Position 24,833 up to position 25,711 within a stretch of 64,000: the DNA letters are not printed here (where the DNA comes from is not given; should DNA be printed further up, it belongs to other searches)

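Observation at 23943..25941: Low-GC three-gene islet encoding a Ras-like small GTPase plus Roadblock/LC7 (MglA/MglB-like) pair with an unknown partner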

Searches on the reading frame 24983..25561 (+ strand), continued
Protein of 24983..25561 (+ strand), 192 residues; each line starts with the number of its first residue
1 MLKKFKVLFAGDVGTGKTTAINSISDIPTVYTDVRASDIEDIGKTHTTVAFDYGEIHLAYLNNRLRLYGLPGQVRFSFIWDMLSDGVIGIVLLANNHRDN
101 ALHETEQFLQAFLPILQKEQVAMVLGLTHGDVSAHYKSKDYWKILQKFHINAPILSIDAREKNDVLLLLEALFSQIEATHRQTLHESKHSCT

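Call 24: search_solved_structures(query=window:24983-25558:+, max_evalue=1, show_alignments=2)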
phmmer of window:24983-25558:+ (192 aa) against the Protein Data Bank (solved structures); distinct sequences matched with E-value up to 1: 24.
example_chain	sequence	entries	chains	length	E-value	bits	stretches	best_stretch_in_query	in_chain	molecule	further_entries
3t12_A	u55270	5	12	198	0.015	18.5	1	4-102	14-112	Gliding protein mglA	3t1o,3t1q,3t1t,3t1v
6hjh_A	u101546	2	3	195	0.026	17.8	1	6-99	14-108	Mutual gliding-motility protein MglA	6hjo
6h17_A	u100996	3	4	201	0.028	17.7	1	6-99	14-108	Mutual gliding-motility protein MglA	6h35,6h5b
5ymx_A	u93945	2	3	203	0.028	17.7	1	6-99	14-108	Mutual gliding-motility protein MglA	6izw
2y8e_A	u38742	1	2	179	0.032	17.5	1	2-114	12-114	RAB-PROTEIN 6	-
6o62_A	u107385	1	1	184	0.041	17.2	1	47-180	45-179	Ras-related protein SEC4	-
2dwu_A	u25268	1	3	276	0.12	15.7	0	93-140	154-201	Glutamate racemase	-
4z8y_A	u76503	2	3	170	0.24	14.7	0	6-164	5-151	Ras-related protein SEC4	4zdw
2wwx_A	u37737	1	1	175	0.31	14.3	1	5-126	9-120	RAS-RELATED PROTEIN RAB-1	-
2rhd_A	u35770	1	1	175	0.32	14.2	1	5-112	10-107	Small GTP binding protein rab1a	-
1zd9_A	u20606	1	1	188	0.33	14.2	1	48-170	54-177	ADP-ribosylation factor-like 10B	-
4fmb_B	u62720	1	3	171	0.36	14.1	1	5-122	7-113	Ras-related protein Rab-1A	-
4ile_A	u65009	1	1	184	0.37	14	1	48-151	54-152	ADP-ribosylation factor-like protein 8A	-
4fmc_B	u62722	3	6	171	0.38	14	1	5-122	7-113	Ras-related protein Rab-1A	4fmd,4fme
2h18_A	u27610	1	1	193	0.43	13.8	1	48-151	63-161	ADP-ribosylation factor-like protein 8A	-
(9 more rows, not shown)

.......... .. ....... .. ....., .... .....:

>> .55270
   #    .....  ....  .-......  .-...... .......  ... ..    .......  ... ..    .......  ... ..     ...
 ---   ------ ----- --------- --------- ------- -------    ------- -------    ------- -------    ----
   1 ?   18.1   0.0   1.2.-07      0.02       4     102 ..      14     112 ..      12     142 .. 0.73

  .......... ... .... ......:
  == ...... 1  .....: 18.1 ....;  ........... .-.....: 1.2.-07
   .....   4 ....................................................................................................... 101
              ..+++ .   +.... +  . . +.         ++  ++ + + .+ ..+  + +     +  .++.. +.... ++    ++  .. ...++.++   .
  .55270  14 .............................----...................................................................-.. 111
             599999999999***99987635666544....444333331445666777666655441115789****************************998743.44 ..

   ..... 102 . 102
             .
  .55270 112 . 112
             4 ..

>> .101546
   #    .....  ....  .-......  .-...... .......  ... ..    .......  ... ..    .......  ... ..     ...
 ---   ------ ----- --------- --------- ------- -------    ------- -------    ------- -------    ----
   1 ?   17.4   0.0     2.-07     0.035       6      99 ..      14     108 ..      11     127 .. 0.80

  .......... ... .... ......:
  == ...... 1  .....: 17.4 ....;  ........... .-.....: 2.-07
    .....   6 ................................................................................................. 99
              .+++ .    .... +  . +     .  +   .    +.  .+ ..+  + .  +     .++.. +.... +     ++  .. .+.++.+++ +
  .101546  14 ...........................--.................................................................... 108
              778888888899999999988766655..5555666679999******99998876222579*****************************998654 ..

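Call 47: find_related_loci(query=A4, collection=genome_contigs, flank=4000)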
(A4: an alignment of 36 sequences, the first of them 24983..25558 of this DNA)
Query A4 (192 aa) in genome_contigs; peptide patterns used: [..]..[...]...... (x = any residue, [..] = any of these).
600 stretches matched a pattern (row limit reached: there are more); 594 encode a relative of the query (tblastn E <= 1e-3); the best 80 are kept; 80 distinct loci.
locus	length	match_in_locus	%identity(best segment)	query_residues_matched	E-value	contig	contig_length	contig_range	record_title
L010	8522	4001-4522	45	1-177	8e-46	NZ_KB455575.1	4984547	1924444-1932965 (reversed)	Methylotuvimicrobium buryatense 5G METBUDRAFT_scaffold1.2, whole genome shotgun sequence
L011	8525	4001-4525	45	2-179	3e-45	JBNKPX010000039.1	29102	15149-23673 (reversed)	MAG: Gammaproteobacteria bacterium isolate G1.bin.3.strict NODE_39_length_29102_cov_11.438346, whole genome shotgun sequ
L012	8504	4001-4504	46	2-172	6e-45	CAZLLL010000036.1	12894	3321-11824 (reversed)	MAG TPA_asm: uncultured Methylomonas sp. isolate binchicken_co53_173 genome assembly, contig: NODE_2984_length_12894_cov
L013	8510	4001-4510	46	6-178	2e-44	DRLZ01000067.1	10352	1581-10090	MAG TPA_asm: Crenotrichaceae bacterium isolate HyVt-476 HyVt-476_k145_1201556, whole genome shotgun sequence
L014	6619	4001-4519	46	2-177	2e-44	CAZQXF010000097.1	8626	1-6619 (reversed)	MAG TPA_asm: uncultured Thiotrichales bacterium isolate SRP163575_co1_395 genome assembly, contig: NODE_17913_length_862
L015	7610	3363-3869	44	2-172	3e-44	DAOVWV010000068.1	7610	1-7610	MAG TPA_asm: Methyloprofundus sp. isolate CSMAG_1740 CSMAG_1740_k141_4887506_length_7610_cov_13.0948, whole genome shotg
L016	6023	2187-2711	42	3-180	2e-44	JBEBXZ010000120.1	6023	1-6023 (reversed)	MAG: Dokdonella fugitiva isolate T2.bin.77 NODE_47525_length_6023_cov_3.637064, whole genome shotgun sequence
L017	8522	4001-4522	44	2-178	6e-44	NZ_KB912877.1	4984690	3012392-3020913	Methylobacter marinus A45 MetmaDRAFT_scaffold1.1, whole genome shotgun sequence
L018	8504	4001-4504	46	2-172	1e-43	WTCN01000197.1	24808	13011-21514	MAG: Methyloprofundus sp. isolate GLR997 c_000000250184, whole genome shotgun sequence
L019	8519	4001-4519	44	2-177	1e-43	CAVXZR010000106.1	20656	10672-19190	MAG: uncultured proteobacterium isolate MFD04780.bin.2.85 genome assembly, contig: contig_77248, whole genome shotgun se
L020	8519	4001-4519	43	3-178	2e-43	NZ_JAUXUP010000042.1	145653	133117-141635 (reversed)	MAG: Polaromonas sp. isolate C15_concoct.bin.134 C15_k141_315346, whole genome shotgun sequence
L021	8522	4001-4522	40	1-177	2e-43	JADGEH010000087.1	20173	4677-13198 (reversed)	MAG: Thiotrichales bacterium isolate BB31 NODE_2498_length_20173_cov_5.140281, whole genome shotgun sequence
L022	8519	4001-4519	44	2-177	2e-43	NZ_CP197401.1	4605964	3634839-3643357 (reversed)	Methylobacter sp. sgz302048 chromosome, complete genome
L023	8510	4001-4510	43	6-178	6e-43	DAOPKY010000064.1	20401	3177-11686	MAG TPA_asm: Thiolinea sp. isolate AMR_MDS_3239 NODE_2775_length_20401_cov_10.929372, whole genome shotgun sequence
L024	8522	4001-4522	44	2-178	5e-43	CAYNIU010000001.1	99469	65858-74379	MAG TPA_asm: uncultured Methylomarinum sp. isolate SRP216583_co2_37 genome assembly, contig: NODE_58_length_99469_cov_24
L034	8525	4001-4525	43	1-178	4e-42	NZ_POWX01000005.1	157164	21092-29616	Neisseria mucosa strain C2008000159 C2008000159_S12_ctg_3085, whole genome shotgun sequence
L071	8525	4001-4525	41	3-180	4e-41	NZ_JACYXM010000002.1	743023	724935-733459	Rhodanobacter sp. DHG33 scaffold2_size743023, whole genome shotgun sequence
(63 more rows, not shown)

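Call 52: search_protein_families(library=pfam, proteins=[L034:4546-5184:+, L034:5227-5583:+, L016:2747-3148:+, L034:2897-3988:+, L071:4555-4962:+], max_evalue=0.1)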
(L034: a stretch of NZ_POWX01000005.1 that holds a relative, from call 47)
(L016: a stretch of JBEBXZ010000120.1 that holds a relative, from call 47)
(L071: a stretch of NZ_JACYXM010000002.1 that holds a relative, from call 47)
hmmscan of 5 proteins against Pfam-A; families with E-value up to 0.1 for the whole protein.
L034:4546-5184:+ (213 aa): 0 families

L034:5227-5583:+ (119 aa): 1 family
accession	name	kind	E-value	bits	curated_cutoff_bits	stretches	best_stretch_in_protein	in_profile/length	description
PF03259.23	Robl_LC7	-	1.4e-16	60.4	23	1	10-94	6-90/91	Roadblock/LC7 domain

L016:2747-3148:+ (134 aa): 2 families
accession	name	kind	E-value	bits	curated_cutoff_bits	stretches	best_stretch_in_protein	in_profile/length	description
PF03259.23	Robl_LC7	-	6.6e-08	32.6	23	1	17-106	3-89/91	Roadblock/LC7 domain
PF14435.11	SUKH-4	-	0.0014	19.2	25.5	1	46-123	65-134/179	SUKH-4 immunity protein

L034:2897-3988:+ (364 aa): 1 family
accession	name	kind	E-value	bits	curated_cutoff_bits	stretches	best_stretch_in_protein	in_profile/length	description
PF00072.30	Response_reg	-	0.065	13.9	30.2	0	46-85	40-81/111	Response regulator receiver domain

L071:4555-4962:+ (136 aa): 2 families
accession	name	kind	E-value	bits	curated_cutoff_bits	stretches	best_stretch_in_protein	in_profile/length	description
PF03259.23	Robl_LC7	-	1.1e-09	38.3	23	1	27-96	12-81/91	Roadblock/LC7 domain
PF14435.11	SUKH-4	-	0.07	13.7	25.5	1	46-128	64-134/179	SUKH-4 immunity protein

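Call 71: search_dna_similar(query=window:24983-25558:+, collection=plasmids, mode=protein, max_rows=15)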
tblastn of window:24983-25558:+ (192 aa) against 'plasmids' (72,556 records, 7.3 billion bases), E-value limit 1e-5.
Records with a match: 150; places in all: 181; records where one place covers at least 80% of the query: 119.
Best place of each record, by identity: <60% 150.
By first word of the organism name: Streptomyces 89; Ralstonia 24; Deinococcus 10; Thermus 4; Rhodococcus 4; Embleya 3; Neisseria 2; Nocardia 2; Kitasatospora 2; Streptantibioticus 2; and 8 more.
By predicted mobility (MOB-suite, as given by PLSDB): non-mobilizable 105; mobilizable 44; conjugative 1.
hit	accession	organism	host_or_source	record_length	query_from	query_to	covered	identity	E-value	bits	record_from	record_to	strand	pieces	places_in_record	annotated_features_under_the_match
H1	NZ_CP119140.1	Neisseria gonorrhoeae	Homo sapiens,whole organism,blood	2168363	2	178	89%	43.5%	2e-26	144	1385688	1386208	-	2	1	none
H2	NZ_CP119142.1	Neisseria gonorrhoeae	Homo sapiens,whole organism,synovial ...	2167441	2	178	89%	43.5%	2e-26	144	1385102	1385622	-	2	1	none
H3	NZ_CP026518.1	Deinococcus sp. NW-56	whole organism,water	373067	4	174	89%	38.3%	3e-23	103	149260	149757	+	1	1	ATP/GTP-binding protein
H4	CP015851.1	Ralstonia solanacearum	Rhizoma kaempferiae,cell culture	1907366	7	181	91%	36.5%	3e-25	108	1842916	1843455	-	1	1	hypothetical protein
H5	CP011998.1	Ralstonia solanacearum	ginger,cell culture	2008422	7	181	91%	36.5%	3e-25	108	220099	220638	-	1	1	hypothetical protein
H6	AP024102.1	Ralstonia solanacearum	-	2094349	7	181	91%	36.5%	3e-25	108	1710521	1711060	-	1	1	GTP-binding protein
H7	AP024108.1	Ralstonia solanacearum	-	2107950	7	181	91%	36.5%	3e-25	108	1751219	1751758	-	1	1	GTP-binding protein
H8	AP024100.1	Ralstonia solanacearum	-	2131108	7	181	91%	36.5%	3e-25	108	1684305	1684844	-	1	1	GTP-binding protein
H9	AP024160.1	Ralstonia solanacearum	Zingiber officinale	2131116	7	181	91%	36.5%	3e-25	108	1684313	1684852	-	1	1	GTP-binding protein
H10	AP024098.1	Ralstonia solanacearum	-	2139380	7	181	91%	36.5%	3e-25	108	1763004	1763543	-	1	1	GTP-binding protein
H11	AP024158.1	Ralstonia solanacearum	Zingiber officinale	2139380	7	181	91%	36.5%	3e-25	108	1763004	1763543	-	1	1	GTP-binding protein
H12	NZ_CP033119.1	Acinetobacter wuhouensis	Culture,Sewage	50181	1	172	90%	36.6%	5e-27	114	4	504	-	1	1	none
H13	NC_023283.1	Streptomyces sp. FR1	-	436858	6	187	95%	32.8%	2e-12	72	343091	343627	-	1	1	ATP/GTP-binding protein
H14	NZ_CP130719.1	Streptomyces sp. NBC_01334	-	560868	5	176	90%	34.4%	3e-14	77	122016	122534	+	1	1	ATP/GTP-binding protein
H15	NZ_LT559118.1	Nonomuraea gerenzanensis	-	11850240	2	183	95%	32.3%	3e-13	74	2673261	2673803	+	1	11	none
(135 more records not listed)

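Call 78: search_protein_families(library=padloc, proteins=[window:24983-25558:+], max_evalue=0.01)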
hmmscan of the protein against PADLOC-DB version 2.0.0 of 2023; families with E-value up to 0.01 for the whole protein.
window:24983-25558:+ (192 aa): 1 family
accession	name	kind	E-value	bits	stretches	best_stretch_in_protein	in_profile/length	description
PDLC00914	TRIP13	-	0.0049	14.3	1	7-26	74-93/302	TRIP13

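Call 80: search_solved_structures(query=A4, max_evalue=0.001, show_alignments=1)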
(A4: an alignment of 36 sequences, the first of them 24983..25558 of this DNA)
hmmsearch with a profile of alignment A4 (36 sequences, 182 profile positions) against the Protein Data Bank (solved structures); distinct sequences matched with E-value up to 0.001: 208 (the best 60 are shown).
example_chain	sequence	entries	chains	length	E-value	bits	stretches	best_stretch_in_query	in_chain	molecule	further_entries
4z8y_A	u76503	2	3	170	1.1e-11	48.1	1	47-174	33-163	Ras-related protein SEC4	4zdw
6o62_A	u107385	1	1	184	2.1e-11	47.1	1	47-180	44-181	Ras-related protein SEC4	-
2eqb_A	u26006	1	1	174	5.3e-11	45.8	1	47-174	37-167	Ras-related protein SEC4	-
2ocy_C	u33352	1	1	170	6.3e-11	45.6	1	47-174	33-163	Ras-related protein SEC4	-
3cph_A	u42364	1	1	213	1.1e-10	44.8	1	47-175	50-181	Ras-related protein SEC4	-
1g16_A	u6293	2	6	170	1.5e-10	44.4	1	47-174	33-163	RAS-RELATED PROTEIN SEC4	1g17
6huf_A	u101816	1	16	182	2.4e-10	43.7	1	36-175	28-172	Ras-related protein Rab-27A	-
6yx5_A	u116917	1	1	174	1e-09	41.7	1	6-135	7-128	Ras-related protein Rab-8A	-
3qbt_A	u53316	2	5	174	1.1e-09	41.6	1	7-135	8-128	Ras-related protein Rab-8A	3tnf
4lhv_A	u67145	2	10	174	1.1e-09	41.5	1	7-135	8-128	Ras-related protein Rab-8A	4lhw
6zsi_A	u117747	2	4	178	1.3e-09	41.3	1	7-135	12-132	Ras-related protein Rab-8A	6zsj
6stf_A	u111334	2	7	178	1.3e-09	41.3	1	7-135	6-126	Ras-related protein Rab-8A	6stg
7bwt_B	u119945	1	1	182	1.5e-09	41.2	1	7-135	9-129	Ras-related protein Rab-8A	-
2fu5_C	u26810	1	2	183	1.5e-09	41.1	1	7-135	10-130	Ras-related protein Rab-8A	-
4lhx_A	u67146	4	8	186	1.5e-09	41.1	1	7-135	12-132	Ras-related protein Rab-8A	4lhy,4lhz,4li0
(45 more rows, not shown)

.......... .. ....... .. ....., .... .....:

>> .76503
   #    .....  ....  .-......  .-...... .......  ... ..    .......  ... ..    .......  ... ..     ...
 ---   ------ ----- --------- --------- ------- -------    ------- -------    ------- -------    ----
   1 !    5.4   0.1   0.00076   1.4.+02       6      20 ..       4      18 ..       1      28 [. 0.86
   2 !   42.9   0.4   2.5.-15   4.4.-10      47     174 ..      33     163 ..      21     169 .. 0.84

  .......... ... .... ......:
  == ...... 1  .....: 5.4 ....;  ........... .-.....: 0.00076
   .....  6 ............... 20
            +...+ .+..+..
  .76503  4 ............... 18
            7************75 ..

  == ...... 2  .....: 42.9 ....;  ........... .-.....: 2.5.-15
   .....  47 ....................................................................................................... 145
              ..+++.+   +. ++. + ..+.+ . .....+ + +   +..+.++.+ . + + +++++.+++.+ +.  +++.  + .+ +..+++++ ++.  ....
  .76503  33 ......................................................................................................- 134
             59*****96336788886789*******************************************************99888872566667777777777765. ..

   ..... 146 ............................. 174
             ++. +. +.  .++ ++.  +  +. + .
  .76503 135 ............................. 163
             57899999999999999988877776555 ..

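Call 84: find_encoding_contigs(protein=P0008, flank=6000, max_places=2)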
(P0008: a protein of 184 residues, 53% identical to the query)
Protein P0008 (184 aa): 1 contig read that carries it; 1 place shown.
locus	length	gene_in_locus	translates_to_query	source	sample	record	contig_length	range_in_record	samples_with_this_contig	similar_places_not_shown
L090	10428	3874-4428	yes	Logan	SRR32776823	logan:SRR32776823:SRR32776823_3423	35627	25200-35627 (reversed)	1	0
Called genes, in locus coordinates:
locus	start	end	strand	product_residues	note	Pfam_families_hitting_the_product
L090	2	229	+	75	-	?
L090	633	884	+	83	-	PF02604:PhdYeFM_antitox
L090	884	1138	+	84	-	PF06769:YoeB_toxin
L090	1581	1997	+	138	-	PF05232:BTP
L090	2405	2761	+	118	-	-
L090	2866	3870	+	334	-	-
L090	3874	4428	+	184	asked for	PF00071:Ras (weak), PF03029:ATP_bind_1 (weak)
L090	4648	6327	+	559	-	PF00749:tRNA-synt_1c, PF03950:tRNA-synt_1c_C, PF20974:tRNA-synt_1c_C2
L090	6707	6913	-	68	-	-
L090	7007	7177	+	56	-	PF09827:CRISPR_Cas2 (weak)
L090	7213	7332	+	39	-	-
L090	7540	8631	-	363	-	PF01547:SBP_bac_1, PF13416:SBP_bac_8, PF13343:SBP_bac_6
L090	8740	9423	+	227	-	PF00293:NUDIX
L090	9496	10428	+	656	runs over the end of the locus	PF02518:HATPase_c, PF00204:DNA_gyraseB, PF01751:Toprim, PF00986:DNA_gyraseB_C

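Call 85: find_encoding_contigs(protein=P0011, flank=6000, max_places=2)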
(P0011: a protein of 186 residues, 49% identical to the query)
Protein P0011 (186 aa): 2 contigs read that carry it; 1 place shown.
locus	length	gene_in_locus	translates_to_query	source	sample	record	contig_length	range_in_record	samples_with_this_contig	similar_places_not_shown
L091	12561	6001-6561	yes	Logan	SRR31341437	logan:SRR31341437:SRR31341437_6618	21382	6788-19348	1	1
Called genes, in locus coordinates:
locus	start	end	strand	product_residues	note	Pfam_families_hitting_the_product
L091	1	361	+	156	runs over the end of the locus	PF12900:Pyridox_ox_2, PF01243:PNPOx_N (weak)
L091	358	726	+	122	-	-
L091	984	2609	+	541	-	PF00005:ABC_tran, PF05729:NACHT (faint), PF13191:AAA_16 (faint), PF13401:AAA_22 (faint), PF00005:ABC_tran, PF02463:SMC_N (weak), PF13304:AAA_21 (weak)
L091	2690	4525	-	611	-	PF00425:Chorismate_bind, PF01063:Aminotran_4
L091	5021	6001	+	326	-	-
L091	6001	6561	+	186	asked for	PF00025:Arf (faint), PF00071:Ras (weak), PF03029:ATP_bind_1 (weak)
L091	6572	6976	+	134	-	PF03259:Robl_LC7 (weak)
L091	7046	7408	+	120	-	-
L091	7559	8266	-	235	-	PF20260:PUA_4, PF04452:Methyltrans_RNA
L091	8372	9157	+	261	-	PF00459:Inositol_P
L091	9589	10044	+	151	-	PF00383:dCMP_cyt_deam_1, PF14437:MafB19-deam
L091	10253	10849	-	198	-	PF02525:Flavodoxin_2, PF03358:FMN_red, PF12682:Flavodoxin_4 (weak)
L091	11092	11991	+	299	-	PF00126:HTH_1, PF03466:LysR_substrate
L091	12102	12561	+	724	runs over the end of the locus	PF14903:WG_beta_rep (faint)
